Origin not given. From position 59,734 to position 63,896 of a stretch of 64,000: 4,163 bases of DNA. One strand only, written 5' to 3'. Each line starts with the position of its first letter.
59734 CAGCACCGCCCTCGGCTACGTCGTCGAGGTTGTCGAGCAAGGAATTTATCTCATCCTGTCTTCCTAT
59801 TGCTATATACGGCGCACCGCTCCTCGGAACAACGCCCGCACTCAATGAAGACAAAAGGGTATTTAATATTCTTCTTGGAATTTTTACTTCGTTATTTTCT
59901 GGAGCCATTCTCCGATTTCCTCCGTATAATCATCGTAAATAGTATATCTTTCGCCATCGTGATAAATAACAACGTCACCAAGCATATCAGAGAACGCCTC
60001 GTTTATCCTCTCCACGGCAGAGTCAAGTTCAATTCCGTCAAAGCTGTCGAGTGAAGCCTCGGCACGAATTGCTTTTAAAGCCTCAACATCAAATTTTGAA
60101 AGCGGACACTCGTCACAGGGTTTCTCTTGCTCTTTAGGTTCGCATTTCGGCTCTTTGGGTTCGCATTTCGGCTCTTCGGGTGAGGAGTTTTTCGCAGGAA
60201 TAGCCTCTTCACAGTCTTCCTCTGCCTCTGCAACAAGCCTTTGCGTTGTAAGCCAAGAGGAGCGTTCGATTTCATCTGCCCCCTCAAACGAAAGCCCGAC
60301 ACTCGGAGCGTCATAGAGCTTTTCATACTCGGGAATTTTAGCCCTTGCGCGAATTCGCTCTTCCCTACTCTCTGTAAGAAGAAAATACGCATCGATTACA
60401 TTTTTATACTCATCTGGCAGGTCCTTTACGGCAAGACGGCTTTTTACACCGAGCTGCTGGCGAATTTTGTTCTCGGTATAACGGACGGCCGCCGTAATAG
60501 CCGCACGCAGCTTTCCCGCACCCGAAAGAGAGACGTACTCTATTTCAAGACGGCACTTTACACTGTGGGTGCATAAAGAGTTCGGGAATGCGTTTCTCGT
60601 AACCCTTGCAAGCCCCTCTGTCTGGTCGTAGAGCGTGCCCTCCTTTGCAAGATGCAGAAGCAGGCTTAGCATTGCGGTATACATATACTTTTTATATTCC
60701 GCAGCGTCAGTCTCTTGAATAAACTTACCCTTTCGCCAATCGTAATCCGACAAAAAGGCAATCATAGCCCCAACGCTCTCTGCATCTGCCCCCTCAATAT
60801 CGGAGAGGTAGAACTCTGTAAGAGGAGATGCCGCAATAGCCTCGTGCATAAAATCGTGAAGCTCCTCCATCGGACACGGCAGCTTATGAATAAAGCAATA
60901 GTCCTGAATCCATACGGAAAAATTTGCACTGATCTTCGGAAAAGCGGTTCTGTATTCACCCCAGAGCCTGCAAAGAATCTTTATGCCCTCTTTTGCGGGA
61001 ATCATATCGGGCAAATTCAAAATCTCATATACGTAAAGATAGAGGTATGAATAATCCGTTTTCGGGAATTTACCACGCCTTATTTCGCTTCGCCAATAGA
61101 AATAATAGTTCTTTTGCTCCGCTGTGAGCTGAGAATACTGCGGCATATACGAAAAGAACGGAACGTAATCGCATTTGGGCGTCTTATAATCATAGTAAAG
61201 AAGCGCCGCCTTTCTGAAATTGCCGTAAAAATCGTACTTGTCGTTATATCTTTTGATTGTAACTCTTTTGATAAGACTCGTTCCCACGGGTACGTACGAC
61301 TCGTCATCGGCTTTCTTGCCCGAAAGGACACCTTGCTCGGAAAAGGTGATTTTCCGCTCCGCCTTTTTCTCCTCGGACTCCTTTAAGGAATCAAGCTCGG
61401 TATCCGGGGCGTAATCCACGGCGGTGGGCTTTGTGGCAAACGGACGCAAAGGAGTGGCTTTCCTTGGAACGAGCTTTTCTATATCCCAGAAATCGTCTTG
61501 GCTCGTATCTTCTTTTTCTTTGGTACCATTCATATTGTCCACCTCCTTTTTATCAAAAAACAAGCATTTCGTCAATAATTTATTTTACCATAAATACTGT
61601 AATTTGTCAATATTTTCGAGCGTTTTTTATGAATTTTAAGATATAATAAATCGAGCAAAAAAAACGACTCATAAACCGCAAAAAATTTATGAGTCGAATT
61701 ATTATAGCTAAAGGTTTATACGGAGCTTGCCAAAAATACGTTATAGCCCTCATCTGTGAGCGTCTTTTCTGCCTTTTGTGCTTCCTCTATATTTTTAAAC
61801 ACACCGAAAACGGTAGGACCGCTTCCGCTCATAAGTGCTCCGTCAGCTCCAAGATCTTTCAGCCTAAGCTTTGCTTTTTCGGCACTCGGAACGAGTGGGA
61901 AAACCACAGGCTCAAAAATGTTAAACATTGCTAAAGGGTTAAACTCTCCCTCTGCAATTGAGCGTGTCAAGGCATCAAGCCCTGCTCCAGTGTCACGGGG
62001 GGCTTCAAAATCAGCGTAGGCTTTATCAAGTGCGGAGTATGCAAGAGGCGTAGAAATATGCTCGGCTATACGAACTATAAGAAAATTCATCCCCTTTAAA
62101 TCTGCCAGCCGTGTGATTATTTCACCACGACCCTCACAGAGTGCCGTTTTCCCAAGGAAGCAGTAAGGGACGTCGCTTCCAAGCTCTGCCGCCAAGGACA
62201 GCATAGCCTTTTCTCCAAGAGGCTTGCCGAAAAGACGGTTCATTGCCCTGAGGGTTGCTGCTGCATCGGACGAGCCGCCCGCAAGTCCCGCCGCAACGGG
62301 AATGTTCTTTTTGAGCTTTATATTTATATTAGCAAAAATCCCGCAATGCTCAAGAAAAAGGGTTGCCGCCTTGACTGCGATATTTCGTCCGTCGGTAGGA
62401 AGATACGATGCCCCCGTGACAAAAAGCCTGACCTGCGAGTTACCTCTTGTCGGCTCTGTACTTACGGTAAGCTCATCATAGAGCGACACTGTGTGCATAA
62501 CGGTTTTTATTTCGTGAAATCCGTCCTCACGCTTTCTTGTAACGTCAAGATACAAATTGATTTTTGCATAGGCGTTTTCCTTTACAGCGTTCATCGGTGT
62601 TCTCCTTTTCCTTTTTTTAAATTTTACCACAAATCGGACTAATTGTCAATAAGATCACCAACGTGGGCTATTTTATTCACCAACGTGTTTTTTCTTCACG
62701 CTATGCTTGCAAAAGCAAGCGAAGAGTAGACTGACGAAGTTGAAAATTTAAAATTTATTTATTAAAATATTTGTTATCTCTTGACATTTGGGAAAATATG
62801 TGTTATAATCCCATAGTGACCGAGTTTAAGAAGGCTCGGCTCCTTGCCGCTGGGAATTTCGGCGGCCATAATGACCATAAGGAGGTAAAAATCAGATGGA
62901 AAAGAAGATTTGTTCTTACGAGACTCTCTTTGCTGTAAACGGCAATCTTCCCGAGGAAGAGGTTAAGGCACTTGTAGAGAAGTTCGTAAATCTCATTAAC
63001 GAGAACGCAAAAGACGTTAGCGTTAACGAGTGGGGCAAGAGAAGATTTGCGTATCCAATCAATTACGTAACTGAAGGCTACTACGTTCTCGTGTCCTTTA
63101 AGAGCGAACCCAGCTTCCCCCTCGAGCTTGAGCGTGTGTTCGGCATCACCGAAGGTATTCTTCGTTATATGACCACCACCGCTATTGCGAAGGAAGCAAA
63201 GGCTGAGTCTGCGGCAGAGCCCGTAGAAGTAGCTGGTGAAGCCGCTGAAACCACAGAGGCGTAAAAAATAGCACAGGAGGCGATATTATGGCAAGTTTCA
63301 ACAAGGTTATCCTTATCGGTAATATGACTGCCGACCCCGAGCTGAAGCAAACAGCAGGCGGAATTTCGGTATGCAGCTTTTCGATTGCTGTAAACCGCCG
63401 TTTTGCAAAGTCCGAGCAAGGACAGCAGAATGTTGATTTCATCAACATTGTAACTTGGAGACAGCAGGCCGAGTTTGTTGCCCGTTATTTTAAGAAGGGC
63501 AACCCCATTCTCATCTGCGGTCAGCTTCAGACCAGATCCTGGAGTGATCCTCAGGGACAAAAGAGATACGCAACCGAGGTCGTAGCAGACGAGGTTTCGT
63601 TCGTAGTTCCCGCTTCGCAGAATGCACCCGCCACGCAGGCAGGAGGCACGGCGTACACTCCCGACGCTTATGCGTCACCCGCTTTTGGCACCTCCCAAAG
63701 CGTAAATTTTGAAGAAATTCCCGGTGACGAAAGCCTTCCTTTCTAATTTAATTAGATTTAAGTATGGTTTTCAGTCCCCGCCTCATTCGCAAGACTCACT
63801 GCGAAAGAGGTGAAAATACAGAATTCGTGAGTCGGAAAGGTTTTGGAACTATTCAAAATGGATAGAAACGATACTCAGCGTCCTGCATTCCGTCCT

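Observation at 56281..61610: Shango-like three-gene module (TerB-N/TerB-C protein + DUF2791/BrxD-like ATPase + Lhr/BrxHI-like DEAH helicase) embedded in a housekeeping neighbourhood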

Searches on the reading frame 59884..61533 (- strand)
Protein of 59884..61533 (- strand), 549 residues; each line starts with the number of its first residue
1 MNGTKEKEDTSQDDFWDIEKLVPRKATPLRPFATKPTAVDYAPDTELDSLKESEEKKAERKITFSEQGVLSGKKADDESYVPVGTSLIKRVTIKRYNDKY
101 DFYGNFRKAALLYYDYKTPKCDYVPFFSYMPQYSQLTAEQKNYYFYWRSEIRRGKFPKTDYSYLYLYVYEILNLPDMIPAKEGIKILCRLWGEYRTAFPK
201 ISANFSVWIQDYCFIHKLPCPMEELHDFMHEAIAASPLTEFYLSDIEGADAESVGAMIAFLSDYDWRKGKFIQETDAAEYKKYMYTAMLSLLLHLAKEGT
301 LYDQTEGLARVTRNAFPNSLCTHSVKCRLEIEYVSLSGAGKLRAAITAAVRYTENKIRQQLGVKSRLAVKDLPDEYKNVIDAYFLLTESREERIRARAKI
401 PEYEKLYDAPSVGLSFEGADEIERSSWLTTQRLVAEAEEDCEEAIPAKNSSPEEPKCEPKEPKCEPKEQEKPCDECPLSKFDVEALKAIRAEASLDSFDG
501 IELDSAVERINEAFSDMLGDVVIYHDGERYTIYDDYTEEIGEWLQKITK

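Call 3: search_protein_families(library=pfam, proteins=[window:59884-61533:-], max_evalue=0.01)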
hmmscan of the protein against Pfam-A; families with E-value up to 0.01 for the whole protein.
window:59884-61533:- (549 aa): 2 families
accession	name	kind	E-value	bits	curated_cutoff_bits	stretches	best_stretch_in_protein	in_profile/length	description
PF13208.11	TerB_N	-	6.2e-18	65.7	25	1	101-232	29-148/207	TerB N-terminal domain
PF15615.11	TerB_C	-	3e-07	31.2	26.3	1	454-540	55-147/148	TerB-C domain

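Call 4: search_protein_families(library=padloc, proteins=[window:59884-61533:-], max_evalue=0.01)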
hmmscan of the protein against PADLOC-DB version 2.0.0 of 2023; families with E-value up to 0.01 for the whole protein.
window:59884-61533:- (549 aa): 1 family
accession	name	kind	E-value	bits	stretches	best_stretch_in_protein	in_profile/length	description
PDLC03958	SngA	-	3.5e-46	156.9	1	86-544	69-527/528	-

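Call 5: search_protein_families(library=ncbifam, proteins=[window:59884-61533:-], max_evalue=0.01)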
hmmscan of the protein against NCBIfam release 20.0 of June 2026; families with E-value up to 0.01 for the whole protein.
window:59884-61533:- (549 aa): 0 families

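Call 28: search_solved_structures(query=window:59884-61533:-, max_evalue=1)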
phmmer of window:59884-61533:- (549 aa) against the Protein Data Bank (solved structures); distinct sequences matched with E-value up to 1: 0.

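Call 29: find_homologous_proteins(query=window:59884-61533:-, max_evalue=0.00001)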
Query window:59884-61533:- (549 aa): 733 proteins with E <= 0.00001 among 8000 candidates; the best 120 are listed.
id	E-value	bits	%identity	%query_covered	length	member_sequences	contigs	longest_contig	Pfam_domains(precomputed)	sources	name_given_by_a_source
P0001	0.0e+0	1256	100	100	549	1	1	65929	PF13208.12,PF15615.12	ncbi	-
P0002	7.5e-238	808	68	98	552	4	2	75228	PF13208.12,PF15615.12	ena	-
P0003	2.1e-233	794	68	98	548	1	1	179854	PF13208.12,PF15615.12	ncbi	-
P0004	8.0e-228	775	66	98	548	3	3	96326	PF13208.12,PF15615.12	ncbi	-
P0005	1.5e-227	774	67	98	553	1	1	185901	PF13208.12,PF15615.12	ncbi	-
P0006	1.0e-226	772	64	100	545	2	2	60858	PF13208.12,PF15615.12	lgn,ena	-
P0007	8.6e-225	765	64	98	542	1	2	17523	PF13208.12,PF15615.12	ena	-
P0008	4.5e-223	760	65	98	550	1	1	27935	PF13208.12,PF15615.12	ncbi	-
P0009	1.8e-222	758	65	99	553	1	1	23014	PF13208.12,PF15615.12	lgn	-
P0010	4.6e-217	740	62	100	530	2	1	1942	PF13208.12,PF15615.12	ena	-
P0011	2.1e-215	734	61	98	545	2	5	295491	PF13208.12,PF15615.12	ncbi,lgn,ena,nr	ncbi:MAG: TerB N-terminal domain-containing protein [Clostridia bacterium]|nr:TerB N-terminal domain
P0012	4.4e-215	733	64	98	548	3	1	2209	PF13208.12,PF15615.12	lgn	-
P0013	1.6e-214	731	61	100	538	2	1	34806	PF13208.12,PF15615.12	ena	-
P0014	2.7e-214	731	61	100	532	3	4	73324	PF13208.12,PF15615.12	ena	-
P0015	4.9e-213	727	61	98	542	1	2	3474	PF13208.12,PF15615.12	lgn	-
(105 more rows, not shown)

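Call 49: predict_structure(alignment_id=A1)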
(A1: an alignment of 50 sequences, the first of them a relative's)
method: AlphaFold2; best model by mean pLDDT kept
length: 549 residues; sequences in the alignment: 50
mean_pLDDT: 76.1   pTM: 0.59
mean pLDDT of the five models: 76.1, 75.7, 75.5, 73.6, 73.2
residues with pLDDT >= 90: 183; 70-90: 197; 50-70: 71; < 50: 98
segments of 3 or more residues with pLDDT < 50: 1-3, 5-8, 26-30, 32-73, 437-474
pLDDT, mean of each block of 10 residues (from residue 1): 44 53 48 42 40 38 39 68 87 77 68 82 78 81 92 92 89 82 95 92 93 93 90 91 86 87 85 81 94 91 80 85 74 89 93 93 85 94 92 83 67 58 66 49 38 41 40 64 93 87 91 86 89 89 81
secondary structure, 60 per line:
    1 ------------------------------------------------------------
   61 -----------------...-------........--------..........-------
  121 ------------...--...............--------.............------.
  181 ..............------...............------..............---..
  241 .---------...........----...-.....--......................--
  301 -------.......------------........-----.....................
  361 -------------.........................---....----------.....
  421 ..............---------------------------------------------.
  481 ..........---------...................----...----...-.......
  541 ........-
elements in order: E78-80 E88-95 H104-113 H138-152 H161-173 H180-194 H201-215 H222-235 H251-261 H270-274 H277-298 E308-314 E327-334 H340-360 H374-398 H402-405 H416-434 H480-490 H500-518 E523-525 E530-532 H534-548

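Call 86: search_protein_representatives(alignment_id=A1)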
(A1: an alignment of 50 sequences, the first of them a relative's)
Query: 50 sequences, 532 profile positions. Proteins with E-value up to 0.001 (for the whole library): 2909; up to 1e-10: 2128; up to 1e-30: 673. The best 150 are listed.
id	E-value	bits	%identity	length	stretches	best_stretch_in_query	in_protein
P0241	3.7e-211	719.0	-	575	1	4-526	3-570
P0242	6.9e-206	701.6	-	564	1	3-530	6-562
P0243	3.1e-201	686.2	-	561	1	5-529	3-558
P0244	1.6e-200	683.8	-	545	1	4-531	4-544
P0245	4.0e-198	675.9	-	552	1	3-530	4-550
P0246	3.5e-197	672.8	-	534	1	5-531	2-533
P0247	5.5e-197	672.2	-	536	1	3-524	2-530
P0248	9.6e-193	658.2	-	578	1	4-529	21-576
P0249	8.3e-191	651.8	-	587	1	3-528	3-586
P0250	3.8e-186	636.4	-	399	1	3-399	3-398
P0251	2.8e-185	633.5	-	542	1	7-529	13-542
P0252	9.8e-184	628.4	-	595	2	24-530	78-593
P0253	1.2e-182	624.8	-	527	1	3-529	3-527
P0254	6.9e-173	592.7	-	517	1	5-530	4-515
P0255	2.6e-171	587.5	-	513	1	3-531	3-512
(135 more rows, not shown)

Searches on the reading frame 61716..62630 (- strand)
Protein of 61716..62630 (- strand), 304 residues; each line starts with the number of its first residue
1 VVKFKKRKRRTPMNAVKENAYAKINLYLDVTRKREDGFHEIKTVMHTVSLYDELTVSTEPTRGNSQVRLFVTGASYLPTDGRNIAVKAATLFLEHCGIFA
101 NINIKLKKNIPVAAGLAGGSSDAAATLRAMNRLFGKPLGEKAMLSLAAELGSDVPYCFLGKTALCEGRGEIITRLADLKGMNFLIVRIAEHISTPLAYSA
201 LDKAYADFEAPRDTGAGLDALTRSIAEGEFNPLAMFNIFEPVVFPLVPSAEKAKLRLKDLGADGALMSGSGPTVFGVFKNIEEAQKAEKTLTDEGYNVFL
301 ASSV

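Call 16: search_protein_families(library=pfam, proteins=[window:61716-62630:-], max_evalue=0.001)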
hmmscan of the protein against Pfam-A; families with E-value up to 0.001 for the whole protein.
window:61716-62630:- (304 aa): 2 families
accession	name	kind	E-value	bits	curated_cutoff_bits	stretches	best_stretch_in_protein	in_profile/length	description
PF00288.32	GHMP_kinases_N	-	2.1e-18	66.8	22.3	1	83-161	1-87/87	GHMP kinases N terminal domain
PF08544.19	GHMP_kinases_C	-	2e-10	41.4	21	1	234-296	17-84/85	GHMP kinases C terminal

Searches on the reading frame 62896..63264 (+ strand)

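Call 16: search_protein_families(library=pfam, proteins=[window:62896-63264:+], max_evalue=0.001)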
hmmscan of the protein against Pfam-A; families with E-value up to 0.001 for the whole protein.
window:62896-63264:+ (122 aa): 1 family
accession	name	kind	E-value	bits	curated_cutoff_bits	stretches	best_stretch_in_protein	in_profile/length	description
PF01250.22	Ribosomal_S6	-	9.6e-27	93.5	27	1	8-94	2-89/90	Ribosomal protein S6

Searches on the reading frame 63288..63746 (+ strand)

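Call 16: search_protein_families(library=pfam, proteins=[window:63288-63746:+], max_evalue=0.001)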
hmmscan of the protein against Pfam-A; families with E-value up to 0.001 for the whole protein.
window:63288-63746:+ (152 aa): 1 family
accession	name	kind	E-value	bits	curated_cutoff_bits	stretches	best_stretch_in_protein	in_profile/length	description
PF00436.31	SSB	-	6e-37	126.3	26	1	4-105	1-103/104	Single-strand binding protein family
